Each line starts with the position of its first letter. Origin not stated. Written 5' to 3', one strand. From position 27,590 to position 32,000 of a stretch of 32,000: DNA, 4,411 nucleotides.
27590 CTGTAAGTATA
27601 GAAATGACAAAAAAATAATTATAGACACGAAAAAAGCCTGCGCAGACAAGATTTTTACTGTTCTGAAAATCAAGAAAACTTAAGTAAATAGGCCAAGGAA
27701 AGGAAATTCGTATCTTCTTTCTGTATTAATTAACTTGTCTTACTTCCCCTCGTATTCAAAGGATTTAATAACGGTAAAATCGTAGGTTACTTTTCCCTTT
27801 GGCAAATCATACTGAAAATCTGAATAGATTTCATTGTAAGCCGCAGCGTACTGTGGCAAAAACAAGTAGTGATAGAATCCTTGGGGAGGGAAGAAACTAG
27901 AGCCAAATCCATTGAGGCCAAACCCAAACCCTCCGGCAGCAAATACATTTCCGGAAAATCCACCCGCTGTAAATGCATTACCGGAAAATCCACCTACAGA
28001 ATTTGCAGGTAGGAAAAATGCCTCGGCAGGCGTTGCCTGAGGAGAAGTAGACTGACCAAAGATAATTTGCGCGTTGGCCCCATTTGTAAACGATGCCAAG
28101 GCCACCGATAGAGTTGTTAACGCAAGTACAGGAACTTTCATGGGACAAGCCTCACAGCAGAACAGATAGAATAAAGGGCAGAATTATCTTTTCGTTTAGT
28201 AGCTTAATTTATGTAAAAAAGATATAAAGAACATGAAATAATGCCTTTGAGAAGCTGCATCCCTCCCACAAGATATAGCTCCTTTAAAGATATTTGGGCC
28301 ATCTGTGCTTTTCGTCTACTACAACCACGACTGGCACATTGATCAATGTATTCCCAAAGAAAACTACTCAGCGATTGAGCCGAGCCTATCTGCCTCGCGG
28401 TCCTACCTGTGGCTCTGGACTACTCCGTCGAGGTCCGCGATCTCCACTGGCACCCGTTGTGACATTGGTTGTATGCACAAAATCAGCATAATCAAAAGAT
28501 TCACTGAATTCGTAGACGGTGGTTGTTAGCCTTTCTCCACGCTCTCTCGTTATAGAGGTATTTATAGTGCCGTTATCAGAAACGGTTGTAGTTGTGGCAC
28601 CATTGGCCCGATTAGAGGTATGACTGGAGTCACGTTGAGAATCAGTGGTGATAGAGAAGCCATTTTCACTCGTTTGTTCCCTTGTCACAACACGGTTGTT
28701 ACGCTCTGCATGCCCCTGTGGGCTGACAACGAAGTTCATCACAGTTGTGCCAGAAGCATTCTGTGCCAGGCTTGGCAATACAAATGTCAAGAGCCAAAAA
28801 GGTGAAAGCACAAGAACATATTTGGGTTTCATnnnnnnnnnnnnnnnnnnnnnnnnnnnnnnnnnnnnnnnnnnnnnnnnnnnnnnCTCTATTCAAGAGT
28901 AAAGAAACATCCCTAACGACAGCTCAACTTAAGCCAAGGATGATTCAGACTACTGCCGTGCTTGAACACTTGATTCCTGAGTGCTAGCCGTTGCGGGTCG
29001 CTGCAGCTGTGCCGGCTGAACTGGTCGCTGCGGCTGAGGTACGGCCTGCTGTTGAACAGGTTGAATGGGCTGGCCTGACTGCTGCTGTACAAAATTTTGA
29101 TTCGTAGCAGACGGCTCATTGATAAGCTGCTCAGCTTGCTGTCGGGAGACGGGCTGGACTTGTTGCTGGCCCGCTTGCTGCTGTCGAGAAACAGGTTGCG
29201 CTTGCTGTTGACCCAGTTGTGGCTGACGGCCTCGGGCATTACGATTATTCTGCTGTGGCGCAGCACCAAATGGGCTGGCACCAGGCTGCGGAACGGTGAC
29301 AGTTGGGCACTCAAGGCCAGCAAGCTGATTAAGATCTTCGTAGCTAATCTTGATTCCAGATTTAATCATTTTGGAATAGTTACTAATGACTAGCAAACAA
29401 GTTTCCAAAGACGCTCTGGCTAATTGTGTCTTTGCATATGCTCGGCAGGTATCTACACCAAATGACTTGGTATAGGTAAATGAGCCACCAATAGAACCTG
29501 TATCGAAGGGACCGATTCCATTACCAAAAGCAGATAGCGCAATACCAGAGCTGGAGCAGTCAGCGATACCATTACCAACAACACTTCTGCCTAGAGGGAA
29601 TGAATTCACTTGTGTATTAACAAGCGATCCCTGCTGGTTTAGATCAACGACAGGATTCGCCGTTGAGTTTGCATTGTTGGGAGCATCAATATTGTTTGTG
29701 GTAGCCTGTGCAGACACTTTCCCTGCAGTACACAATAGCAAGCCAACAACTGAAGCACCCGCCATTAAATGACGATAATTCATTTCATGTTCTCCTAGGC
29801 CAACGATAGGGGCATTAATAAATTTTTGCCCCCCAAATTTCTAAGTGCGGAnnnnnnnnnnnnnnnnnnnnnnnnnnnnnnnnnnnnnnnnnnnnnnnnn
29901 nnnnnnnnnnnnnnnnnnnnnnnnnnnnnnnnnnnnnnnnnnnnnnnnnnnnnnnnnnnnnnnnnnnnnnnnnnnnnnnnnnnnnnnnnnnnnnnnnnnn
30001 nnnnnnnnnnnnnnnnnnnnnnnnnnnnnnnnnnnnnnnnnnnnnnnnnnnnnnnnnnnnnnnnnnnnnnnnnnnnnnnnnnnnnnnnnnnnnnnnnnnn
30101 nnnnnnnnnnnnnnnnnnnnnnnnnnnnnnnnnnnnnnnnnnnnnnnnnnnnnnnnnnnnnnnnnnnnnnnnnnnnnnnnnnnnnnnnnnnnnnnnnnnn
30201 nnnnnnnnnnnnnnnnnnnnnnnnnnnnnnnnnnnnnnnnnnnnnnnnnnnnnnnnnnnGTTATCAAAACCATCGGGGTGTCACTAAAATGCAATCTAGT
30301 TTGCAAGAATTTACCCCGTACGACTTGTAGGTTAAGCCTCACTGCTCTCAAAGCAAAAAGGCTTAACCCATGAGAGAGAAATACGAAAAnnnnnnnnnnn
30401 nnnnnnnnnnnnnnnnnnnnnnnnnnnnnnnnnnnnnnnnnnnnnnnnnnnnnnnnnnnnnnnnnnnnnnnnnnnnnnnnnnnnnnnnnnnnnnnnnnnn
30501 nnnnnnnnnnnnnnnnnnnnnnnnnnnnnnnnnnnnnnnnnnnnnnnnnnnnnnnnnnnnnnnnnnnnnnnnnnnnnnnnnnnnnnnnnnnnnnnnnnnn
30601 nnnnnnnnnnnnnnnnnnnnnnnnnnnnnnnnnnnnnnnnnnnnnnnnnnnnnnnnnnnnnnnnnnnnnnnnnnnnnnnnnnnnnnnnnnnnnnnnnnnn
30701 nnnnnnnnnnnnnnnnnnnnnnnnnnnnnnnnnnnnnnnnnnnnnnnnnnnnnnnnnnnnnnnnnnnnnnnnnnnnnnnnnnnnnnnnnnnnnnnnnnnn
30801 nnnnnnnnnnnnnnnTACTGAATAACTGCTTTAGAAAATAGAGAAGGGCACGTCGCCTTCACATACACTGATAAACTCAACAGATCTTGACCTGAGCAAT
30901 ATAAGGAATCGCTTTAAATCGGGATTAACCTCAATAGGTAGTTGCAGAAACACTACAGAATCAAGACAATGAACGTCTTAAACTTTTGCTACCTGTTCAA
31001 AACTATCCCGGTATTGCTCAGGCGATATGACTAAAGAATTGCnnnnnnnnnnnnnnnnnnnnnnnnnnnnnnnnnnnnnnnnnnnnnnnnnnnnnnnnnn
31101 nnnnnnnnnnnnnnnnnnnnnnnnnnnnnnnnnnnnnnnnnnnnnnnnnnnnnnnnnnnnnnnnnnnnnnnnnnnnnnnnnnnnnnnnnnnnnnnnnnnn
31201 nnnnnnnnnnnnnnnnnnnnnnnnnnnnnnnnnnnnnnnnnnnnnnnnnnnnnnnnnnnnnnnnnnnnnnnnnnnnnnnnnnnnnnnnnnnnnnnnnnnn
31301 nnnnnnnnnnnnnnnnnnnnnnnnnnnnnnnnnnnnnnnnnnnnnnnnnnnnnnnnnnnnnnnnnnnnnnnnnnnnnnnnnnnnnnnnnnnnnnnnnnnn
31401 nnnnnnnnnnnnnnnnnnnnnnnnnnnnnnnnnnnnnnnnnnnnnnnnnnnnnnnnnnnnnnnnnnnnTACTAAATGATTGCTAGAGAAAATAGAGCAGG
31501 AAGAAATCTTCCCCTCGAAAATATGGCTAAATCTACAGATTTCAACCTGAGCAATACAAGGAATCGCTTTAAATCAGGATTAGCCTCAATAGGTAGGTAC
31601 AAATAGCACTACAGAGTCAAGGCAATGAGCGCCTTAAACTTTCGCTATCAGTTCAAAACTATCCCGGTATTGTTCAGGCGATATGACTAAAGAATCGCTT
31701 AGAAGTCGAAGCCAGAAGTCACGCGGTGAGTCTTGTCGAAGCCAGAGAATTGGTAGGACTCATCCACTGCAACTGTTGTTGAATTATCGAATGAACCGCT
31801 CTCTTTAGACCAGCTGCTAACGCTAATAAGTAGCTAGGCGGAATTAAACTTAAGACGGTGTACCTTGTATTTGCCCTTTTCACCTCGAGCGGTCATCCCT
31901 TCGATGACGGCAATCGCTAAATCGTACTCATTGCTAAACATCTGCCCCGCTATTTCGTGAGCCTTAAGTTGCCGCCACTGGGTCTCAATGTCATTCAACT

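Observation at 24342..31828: AT-rich accessory block made only of signal-peptide proteins with no recognisable domains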

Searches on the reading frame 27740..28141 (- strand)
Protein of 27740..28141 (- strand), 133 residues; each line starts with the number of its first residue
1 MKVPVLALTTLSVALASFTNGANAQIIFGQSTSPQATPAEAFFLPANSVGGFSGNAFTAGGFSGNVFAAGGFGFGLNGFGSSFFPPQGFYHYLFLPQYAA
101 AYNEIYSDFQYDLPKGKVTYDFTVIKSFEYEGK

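Call 4: search_protein_families(library=pfam, max_evalue=1, proteins=[window:27740-28141:-])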
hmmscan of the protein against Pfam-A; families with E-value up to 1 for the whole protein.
window:27740-28141:- (133 aa): 0 families

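Call 5: search_protein_families(library=ncbifam, max_evalue=1, proteins=[window:27740-28141:-])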
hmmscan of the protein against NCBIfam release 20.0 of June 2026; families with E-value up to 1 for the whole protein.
window:27740-28141:- (133 aa): 0 families

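Call 49: search_protein_families(library=phrogs, max_evalue=0.1, proteins=[window:27740-28141:-])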
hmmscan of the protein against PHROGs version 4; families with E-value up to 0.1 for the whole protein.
window:27740-28141:- (133 aa): 0 families

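Call 50: search_protein_families(library=padloc, max_evalue=0.1, proteins=[window:27740-28141:-])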
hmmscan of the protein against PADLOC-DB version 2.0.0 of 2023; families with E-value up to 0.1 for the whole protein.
window:27740-28141:- (133 aa): 0 families

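Call 69: search_solved_structures(query=A5, max_evalue=10)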
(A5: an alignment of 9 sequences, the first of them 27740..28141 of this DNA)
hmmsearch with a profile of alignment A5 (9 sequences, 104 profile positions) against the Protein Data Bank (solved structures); distinct sequences matched with E-value up to 10: 1.
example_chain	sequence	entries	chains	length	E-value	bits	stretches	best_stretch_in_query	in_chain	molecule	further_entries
3j1s_H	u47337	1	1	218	0.96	13.3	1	31-70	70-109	A20 heavy chain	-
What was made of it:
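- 27740..28141 (-): g3, family B. Signal peptide and a small aromatic-rich core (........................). A GGF/GNxF repeat insertion is specific to this lineage. No PDB hit (call 69).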

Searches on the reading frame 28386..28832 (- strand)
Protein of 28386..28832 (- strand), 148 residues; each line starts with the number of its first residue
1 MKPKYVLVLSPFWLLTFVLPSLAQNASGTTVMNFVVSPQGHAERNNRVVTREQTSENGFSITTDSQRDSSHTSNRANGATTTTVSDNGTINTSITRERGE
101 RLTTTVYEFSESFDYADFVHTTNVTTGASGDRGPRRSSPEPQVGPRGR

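Call 4: search_protein_families(library=pfam, max_evalue=1, proteins=[window:28386-28832:-])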
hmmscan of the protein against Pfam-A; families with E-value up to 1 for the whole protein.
window:28386-28832:- (148 aa): 2 families
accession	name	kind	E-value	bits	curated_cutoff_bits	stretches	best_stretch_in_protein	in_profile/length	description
PF14928.11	S_tail_recep_bd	-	0.15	12.8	23.8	1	32-91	34-88/93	Short tail fibre protein receptor-binding domain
PF19518.5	RhoGAP_pG1_pG2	-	0.15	10.8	27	1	35-101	527-591/698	p190RhoGAP, pG1 and pG2 domains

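Call 5: search_protein_families(library=ncbifam, max_evalue=1, proteins=[window:28386-28832:-])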
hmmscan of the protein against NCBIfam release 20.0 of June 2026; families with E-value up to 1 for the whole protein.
window:28386-28832:- (148 aa): 0 families

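Call 49: search_protein_families(library=phrogs, max_evalue=0.1, proteins=[window:28386-28832:-])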
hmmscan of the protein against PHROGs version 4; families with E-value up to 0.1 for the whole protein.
window:28386-28832:- (148 aa): 2 families
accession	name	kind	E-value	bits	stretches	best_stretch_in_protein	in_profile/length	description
phrog_6319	-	unknown function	0.015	16.1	1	27-121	10-105/121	-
phrog_564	-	unknown function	0.018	16.1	1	55-129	49-114/164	-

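Call 50: search_protein_families(library=padloc, max_evalue=0.1, proteins=[window:28386-28832:-])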
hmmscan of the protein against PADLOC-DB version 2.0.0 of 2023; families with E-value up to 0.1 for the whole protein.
window:28386-28832:- (148 aa): 0 families

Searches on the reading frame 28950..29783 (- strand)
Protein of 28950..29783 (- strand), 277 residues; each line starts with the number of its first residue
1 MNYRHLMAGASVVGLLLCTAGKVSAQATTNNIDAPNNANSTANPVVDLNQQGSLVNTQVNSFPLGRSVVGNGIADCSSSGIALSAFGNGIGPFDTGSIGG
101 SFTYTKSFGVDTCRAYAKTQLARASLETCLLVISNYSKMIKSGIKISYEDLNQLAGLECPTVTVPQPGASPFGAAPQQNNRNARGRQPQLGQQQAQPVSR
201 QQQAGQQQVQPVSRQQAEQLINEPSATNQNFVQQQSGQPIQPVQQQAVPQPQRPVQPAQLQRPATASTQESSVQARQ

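Call 4: search_protein_families(library=pfam, max_evalue=1, proteins=[window:28950-29783:-])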
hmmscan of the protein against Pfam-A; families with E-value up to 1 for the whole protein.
window:28950-29783:- (277 aa): 0 families

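Call 5: search_protein_families(library=ncbifam, max_evalue=1, proteins=[window:28950-29783:-])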
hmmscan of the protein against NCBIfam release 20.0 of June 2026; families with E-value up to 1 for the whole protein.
window:28950-29783:- (277 aa): 0 families

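Call 8: find_encoding_contigs(protein=window:28950-29783:-, flank=10000, max_places=6)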
Protein window:28950-29783:- (277 aa): no gene with exactly this product is on record in the collection.

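Call 19: find_homologous_proteins(query=window:28950-29783:-, max_evalue=0.001)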
Query window:28950-29783:- (277 aa): 57 proteins with E <= 0.001 among 2825 candidates.
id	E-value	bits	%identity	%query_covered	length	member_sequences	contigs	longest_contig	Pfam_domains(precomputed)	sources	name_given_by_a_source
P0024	1.6e-169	580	99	100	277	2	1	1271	-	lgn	-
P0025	9.7e-112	391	84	66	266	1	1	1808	-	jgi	jgi:hypothetical protein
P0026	2.1e-109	383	70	100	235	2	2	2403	-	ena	-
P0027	1.7e-105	370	82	66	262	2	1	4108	-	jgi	jgi:hypothetical protein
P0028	4.9e-102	359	73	86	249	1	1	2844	-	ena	-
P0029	1.6e-90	321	78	66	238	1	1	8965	-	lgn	-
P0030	5.5e-90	319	74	68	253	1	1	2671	-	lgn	-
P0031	5.4e-84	300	56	98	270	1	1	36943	-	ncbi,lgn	-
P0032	1.9e-80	288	67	73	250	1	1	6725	-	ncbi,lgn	ncbi:MAG: hypothetical protein WA902_07070 [Thermosynechococcaceae cyanobacterium]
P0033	1.3e-77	279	70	68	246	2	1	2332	-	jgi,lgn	jgi:hypothetical protein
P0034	6.1e-71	257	65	61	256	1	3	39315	-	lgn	-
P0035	5.0e-69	251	61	67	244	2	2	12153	-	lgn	-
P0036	6.2e-69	250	62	64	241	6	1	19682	-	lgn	-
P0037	6.3e-69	250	68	59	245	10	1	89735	-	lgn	-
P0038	6.6e-69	250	63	64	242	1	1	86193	-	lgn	-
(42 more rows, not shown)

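Call 28: search_solved_structures(query=A2, max_evalue=10, show_alignments=1)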
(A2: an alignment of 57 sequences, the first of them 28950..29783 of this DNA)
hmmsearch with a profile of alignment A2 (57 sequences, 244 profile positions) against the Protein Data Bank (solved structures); distinct sequences matched with E-value up to 10: 2.
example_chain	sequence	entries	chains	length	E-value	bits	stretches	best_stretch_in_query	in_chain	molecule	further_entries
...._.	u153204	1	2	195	1.7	11.4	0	156-210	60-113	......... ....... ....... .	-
23fj_S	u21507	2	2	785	5.3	9.8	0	176-226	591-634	Snf5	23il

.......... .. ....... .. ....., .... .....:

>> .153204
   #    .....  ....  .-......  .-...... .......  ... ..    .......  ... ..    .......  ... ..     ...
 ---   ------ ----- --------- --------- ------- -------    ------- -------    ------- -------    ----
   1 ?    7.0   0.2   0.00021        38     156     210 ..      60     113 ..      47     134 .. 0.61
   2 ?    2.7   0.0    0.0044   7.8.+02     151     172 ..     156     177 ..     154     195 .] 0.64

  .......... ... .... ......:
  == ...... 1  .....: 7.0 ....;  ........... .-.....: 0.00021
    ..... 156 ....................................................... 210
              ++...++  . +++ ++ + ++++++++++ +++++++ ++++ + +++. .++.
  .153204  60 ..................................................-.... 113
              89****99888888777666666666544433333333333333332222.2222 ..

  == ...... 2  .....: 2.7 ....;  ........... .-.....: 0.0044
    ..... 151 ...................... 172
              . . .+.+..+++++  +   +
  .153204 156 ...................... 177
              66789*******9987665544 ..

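Call 31: find_related_loci(query=A2, collection=genome_contigs, flank=8000)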
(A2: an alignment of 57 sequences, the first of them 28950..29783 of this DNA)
Query A2 (277 aa) in genome_contigs; peptide patterns used: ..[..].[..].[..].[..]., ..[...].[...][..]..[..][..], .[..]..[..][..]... (x = any residue, [..] = any of these).
59 stretches matched a pattern; 19 encode a relative of the query (tblastn E <= 1e-3); 19 distinct loci.
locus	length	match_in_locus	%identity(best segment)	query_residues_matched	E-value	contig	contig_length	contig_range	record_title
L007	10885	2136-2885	71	1-277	3e-113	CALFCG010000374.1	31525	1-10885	MAG: uncultured cyanobacterium isolate R2_Bin_METABAT__82_1 genome assembly, contig: c_000001196312, whole genome shotgu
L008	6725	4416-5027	67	1-201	1e-88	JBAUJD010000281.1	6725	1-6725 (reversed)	MAG: Thermosynechococcaceae cyanobacterium isolate MFD12179_ilm_asm_bin10 k127_47596, whole genome shotgun sequence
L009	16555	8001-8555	70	1-184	1e-86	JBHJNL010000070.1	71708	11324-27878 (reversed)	MAG: Thermosynechococcaceae cyanobacterium isolate al_S4C752_1 S4Ck119_71296, whole genome shotgun sequence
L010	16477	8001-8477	68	6-164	1e-73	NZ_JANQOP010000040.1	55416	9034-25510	MAG: Acaryochloris sp. IP29b_bin.137 k99_3231052, whole genome shotgun sequence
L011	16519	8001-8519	66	1-172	7e-73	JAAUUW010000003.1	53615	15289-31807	MAG: Acaryochloridaceae cyanobacterium SU_2_1 NODE_49_length_53615_cov_2.510451, whole genome shotgun sequence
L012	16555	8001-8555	61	1-179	1e-71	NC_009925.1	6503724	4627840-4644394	Acaryochloris marina MBIC11017, complete sequence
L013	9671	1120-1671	63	6-181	1e-71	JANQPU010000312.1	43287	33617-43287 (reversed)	MAG: Acaryochloris sp. IP29b_bin.176 k99_1620916, whole genome shotgun sequence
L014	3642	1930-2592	56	28-259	2e-70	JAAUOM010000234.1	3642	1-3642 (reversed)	MAG: Acaryochloris sp. CRU_2_0 NODE_10156_length_3642_cov_1.00057, whole genome shotgun sequence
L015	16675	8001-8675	51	1-249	1e-69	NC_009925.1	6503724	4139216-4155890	Acaryochloris marina MBIC11017, complete sequence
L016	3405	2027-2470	72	28-172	1e-69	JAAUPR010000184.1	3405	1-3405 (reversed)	MAG: Limnothrix sp. RL_2_0 NODE_10767_length_3405_cov_1.614704, whole genome shotgun sequence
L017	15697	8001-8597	56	1-206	1e-68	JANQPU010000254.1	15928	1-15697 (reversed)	MAG: Acaryochloris sp. IP29b_bin.176 k99_596060, whole genome shotgun sequence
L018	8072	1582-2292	51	2-254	2e-67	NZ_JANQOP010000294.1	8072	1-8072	MAG: Acaryochloris sp. IP29b_bin.137 k99_3894875, whole genome shotgun sequence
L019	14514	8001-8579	56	1-203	2e-66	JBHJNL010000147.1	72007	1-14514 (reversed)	MAG: Thermosynechococcaceae cyanobacterium isolate al_S4C752_1 S4Ck119_706201, whole genome shotgun sequence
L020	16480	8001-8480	55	1-164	3e-57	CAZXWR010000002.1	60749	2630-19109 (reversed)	MAG TPA_asm: uncultured bacterium isolate SRP072547_co1_397 genome assembly, contig: NODE_420_length_60749_cov_11.923287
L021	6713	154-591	56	32-176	1e-53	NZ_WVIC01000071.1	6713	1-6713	Petrachloros mirabilis ULC683 NODE_3061_length_6713_cov_125.772154, whole genome shotgun sequence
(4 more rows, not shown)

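Call 35: predict_structure(alignment_id=A2)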
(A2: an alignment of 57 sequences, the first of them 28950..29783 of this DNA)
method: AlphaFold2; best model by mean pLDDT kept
length: 277 residues; sequences in the alignment: 57
mean_pLDDT: 56.4   pTM: 0.30
mean pLDDT of the five models: 56.4, 54.3, 53.2, 51.3, 48.9
residues with pLDDT >= 90: 5; 70-90: 56; 50-70: 90; < 50: 126
segments of 3 or more residues with pLDDT < 50: 22-49, 53-73, 79-81, 87-89, 189-192, 203-217, 223-240, 262-266, 268-277
pLDDT, mean of each block of 10 residues (from residue 1): 67 68 42 40 43 45 43 49 50 51 57 76 86 88 87 85 65 54 53 51 44 48 45 44 51 54 45 47
secondary structure, 60 per line:
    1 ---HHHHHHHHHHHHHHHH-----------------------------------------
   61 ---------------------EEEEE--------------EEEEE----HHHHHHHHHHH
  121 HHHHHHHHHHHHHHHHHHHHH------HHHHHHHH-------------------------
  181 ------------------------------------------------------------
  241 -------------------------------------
elements in order: H4-19 E82-86 E101-105 H110-141 H148-155
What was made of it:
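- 28950..29783 (-): g5, family D. Signal peptide, a conserved ~115-aa Gly-rich plus helical domain with four invariant Cys, and a variable Q/P-rich tail. The mature protein is basic (pI 9.05). In the AF2 model only helices 110-141 and 148-155 are confident (pLDDT 76-88; mean 56) (call 35).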

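Call 42: fold_search(model_id=the predicted structure, library=pdb)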
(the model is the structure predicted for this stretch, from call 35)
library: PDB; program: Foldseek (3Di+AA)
matches with E <= 10: 3; with E <= 0.001: 0
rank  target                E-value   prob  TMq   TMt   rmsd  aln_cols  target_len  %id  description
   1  7krt_A                4.7e+00  0.07  0.11  0.06  11.7        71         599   17  Restraining state of a truncated Hsp70 DnaK (released 2021-09-15)
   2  4b9q_A                5.7e+00  0.06  0.11  0.06  11.7        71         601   17  Open conformation of ATP-bound Hsp70 homolog DnaK (released 2012-11-14)
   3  9lk5_R                9.0e+00  0.03  0.16  0.20  16.0       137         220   13  The structure of Lhcb8-C2S2 PSII-LHCII supercomplex from Arabidopsis thaliana (released 2025-06-18)
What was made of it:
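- Tried and rejected: AF2 on D (57 sequences): only two helices are confident, with no Foldseek match (calls 35, 42).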

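Call 49: search_protein_families(library=phrogs, max_evalue=0.1, proteins=[window:28950-29783:-])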
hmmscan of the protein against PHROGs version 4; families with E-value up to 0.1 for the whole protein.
window:28950-29783:- (277 aa): 0 families

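Call 50: search_protein_families(library=padloc, max_evalue=0.1, proteins=[window:28950-29783:-])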
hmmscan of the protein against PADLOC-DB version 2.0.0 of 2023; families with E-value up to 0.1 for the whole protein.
window:28950-29783:- (277 aa): 0 families

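Call 51: search_dna_similar(query=window:28950-29783:-, collection=plasmids, mode=protein, max_evalue=0.001)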
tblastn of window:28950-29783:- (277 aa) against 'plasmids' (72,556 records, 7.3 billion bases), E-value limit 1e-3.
No match.

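Call 70: search_protein_families(library=pfam, alignment_id=A2, max_evalue=1)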
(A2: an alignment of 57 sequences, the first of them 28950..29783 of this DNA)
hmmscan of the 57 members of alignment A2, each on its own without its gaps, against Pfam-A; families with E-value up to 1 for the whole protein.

A. member 1, window:28950-29783:- (277 aa): 0 families

B. families by the number of members that match (of 57 scanned): 4 families
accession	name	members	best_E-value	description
PF09039.17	HTH_Tnp_Mu_2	3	0.086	Mu DNA binding, I gamma subdomain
PF05000.22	RNA_pol_Rpb1_4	1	0.22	RNA polymerase Rpb1, domain 4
PF05297.16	Herpes_LMP1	1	0.25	Herpesvirus latent membrane protein 1 (LMP1)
PF05324.18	Sperm_Ag_HE2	1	0.79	Sperm antigen HE2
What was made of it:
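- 28950..29783 (-): No Foldseek, PDB or Pfam match (calls 28, 42, 70).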

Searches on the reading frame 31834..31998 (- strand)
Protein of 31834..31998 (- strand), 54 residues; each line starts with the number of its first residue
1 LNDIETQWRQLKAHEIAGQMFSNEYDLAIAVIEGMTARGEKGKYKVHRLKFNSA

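Call 79: search_protein_families(library=pfam, max_evalue=0.01, proteins=[window:31834-31998:-])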
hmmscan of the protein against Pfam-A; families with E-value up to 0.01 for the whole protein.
window:31834-31998:- (54 aa): 0 families

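Call 80: search_dna_similar(query=window:31837-31998:-, collection=plasmids, mode=protein, max_evalue=0.001, max_rows=8)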
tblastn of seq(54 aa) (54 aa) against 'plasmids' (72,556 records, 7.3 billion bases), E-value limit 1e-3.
Records with a match: 32; places in all: 52; records where one place covers at least 80% of the query: 31.
Best place of each record, by identity: 60-80% 4; <60% 28.
By first word of the organism name: Nostoc 14; Trichormus 4; Calothrix 3; Dolichospermum 2; Oscillatoria 2; Brasilonema 2; Kovacikia 1; Allocoleopsis 1; Scytonema 1; Gloeothece 1; and 1 more.
By predicted mobility (MOB-suite, as given by PLSDB): non-mobilizable 16; conjugative 13; mobilizable 3.
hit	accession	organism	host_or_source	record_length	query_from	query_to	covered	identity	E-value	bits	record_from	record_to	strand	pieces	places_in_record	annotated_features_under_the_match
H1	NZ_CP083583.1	Kovacikia minuta CCNUW1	cell culture,fresh water lake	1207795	1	53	98%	66.0%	2e-17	80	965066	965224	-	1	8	record has no annotation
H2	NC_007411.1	Trichormus variabilis ATCC 29413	-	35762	1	54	100%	63.2%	2e-9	85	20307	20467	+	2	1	hypothetical protein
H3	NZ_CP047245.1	Trichormus variabilis 0441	cell culture,thermal spring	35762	1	54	100%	63.2%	2e-9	85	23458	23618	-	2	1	hypothetical protein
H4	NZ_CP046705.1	Nostoc sp. ATCC 53789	-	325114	1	54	100%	63.0%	5e-16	76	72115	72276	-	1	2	IS630 family transposase | DDE-type integrase/transposase/recombinase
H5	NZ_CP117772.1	Nostoc sp. UHCC 0926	whole organism,lichen surface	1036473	1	54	100%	57.4%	4e-14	71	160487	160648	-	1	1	none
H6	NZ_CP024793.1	Nostoc flagelliforme CCNUN1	cell culture,desert soil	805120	1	54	100%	55.6%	7e-14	70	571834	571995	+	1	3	none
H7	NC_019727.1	Calothrix sp. PCC 6303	-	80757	1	54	100%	55.6%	1e-13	69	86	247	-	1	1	none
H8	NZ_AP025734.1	Nostoc cf. commune SO-36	-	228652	1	53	98%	54.7%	8e-13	67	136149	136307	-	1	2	hypothetical protein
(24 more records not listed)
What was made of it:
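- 31834..32000 (-): 3' end of an IS630-family transposase gene. It forms the right edge of the block in this genome and is not part of the system. tblastn of the 54-aa fragment gives 55-66% identity to multi-copy cyanobacterial elements, one of them annotated as an IS630 family transposase (call 80).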
